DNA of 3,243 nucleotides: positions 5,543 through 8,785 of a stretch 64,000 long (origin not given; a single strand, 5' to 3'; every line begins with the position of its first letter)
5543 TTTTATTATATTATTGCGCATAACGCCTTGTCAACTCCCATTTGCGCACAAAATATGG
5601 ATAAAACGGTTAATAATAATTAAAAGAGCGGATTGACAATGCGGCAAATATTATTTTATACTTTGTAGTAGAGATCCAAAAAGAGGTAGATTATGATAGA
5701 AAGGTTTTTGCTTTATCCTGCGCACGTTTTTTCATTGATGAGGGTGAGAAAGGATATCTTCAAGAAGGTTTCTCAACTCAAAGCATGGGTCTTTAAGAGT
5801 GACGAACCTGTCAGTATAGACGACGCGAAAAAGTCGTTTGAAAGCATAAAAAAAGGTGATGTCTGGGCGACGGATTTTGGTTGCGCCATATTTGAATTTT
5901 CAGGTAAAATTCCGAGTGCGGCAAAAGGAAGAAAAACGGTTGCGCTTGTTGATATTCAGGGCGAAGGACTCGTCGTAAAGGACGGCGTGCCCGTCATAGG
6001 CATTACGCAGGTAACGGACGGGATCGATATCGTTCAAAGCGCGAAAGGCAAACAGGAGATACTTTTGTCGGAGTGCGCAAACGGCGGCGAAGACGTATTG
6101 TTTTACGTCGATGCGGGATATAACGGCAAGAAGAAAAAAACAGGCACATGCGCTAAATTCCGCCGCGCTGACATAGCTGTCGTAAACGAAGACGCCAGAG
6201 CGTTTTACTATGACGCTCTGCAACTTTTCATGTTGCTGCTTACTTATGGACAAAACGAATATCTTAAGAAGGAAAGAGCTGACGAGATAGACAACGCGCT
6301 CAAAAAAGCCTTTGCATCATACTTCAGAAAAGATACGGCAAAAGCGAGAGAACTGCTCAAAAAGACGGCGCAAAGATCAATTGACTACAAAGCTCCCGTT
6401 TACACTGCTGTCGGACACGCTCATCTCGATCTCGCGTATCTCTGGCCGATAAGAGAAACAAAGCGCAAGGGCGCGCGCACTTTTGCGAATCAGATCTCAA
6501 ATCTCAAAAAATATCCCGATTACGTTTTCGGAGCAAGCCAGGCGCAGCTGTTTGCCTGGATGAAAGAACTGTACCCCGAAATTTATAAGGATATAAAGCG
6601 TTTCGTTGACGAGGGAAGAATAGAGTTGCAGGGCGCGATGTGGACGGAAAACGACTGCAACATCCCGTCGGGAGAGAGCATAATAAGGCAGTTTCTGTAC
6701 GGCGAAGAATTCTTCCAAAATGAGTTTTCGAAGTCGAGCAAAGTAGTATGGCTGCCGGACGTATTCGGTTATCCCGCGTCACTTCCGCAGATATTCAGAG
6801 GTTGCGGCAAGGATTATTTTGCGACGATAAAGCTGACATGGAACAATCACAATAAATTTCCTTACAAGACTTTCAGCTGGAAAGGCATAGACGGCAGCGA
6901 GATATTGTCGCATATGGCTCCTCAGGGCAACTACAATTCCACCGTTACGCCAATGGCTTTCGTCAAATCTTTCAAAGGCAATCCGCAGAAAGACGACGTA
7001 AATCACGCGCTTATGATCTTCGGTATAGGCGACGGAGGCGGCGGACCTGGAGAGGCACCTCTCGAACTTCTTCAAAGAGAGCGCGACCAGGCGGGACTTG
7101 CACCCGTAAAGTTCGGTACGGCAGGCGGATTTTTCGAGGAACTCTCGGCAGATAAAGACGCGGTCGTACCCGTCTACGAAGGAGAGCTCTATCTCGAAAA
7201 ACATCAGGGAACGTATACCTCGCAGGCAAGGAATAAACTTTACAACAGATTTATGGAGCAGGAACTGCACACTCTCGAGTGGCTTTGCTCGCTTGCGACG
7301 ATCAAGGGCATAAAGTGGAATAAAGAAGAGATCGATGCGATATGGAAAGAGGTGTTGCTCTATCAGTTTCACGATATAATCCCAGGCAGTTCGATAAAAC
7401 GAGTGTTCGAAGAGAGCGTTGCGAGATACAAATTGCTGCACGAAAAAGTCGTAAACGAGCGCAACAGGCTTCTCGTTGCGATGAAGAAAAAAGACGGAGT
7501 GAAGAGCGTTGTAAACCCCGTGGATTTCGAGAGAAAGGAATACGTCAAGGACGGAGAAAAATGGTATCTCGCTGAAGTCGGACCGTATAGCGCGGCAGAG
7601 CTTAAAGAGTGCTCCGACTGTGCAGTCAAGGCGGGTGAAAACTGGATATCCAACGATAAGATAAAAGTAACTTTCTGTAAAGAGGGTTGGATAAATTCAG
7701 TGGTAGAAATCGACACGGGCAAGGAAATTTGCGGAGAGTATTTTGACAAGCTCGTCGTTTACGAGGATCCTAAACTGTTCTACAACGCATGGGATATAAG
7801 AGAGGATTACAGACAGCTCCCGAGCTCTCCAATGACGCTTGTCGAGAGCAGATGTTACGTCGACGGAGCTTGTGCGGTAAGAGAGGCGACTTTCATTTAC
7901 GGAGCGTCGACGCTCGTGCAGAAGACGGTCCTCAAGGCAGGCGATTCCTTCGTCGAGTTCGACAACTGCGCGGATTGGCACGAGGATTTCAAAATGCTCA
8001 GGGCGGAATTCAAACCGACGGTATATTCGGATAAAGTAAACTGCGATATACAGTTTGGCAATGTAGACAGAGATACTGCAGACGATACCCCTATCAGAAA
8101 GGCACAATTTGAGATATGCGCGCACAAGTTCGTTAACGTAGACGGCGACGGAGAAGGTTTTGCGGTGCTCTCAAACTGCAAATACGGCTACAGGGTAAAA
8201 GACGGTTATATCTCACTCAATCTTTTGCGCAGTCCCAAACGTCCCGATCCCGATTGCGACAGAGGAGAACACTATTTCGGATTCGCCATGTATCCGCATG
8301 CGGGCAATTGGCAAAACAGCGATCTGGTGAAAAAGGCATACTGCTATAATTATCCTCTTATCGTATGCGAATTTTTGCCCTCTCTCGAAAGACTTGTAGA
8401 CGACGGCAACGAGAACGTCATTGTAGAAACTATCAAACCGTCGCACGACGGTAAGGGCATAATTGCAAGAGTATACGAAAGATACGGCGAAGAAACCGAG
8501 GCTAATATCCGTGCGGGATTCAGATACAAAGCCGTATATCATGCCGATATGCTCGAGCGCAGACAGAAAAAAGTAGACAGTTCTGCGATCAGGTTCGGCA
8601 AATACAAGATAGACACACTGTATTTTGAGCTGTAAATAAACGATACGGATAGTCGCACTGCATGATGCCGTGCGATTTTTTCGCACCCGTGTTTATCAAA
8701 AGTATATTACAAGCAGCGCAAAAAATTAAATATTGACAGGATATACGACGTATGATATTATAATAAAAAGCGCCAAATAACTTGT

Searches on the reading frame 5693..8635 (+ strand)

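Call 89: search_protein_families(library=pfam, proteins=[window:5693-8635:+], max_evalue=0.00001)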
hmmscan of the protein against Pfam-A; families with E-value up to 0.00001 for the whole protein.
window:5693-8635:+ (980 aa): 4 families
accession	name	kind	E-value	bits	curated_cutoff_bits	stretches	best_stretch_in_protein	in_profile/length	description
PF01074.27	Glyco_hydro_38N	-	1.2e-84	284.4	25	1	238-495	3-269/270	Glycosyl hydrolases family 38 N-terminal domain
PF07748.19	Glyco_hydro_38C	-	1.5e-37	130.3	25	1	652-853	1-205/206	Glycosyl hydrolases family 38 C-terminal domain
PF09261.16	Alpha-mann_mid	-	7.3e-26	90.5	31.1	1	502-585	1-84/96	Alpha mannosidase middle domain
PF17677.7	Glyco_hydro38C2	-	4.2e-12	46.5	22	1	908-976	1-72/72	Glycosyl hydrolases family 38 C-terminal beta sandwich domain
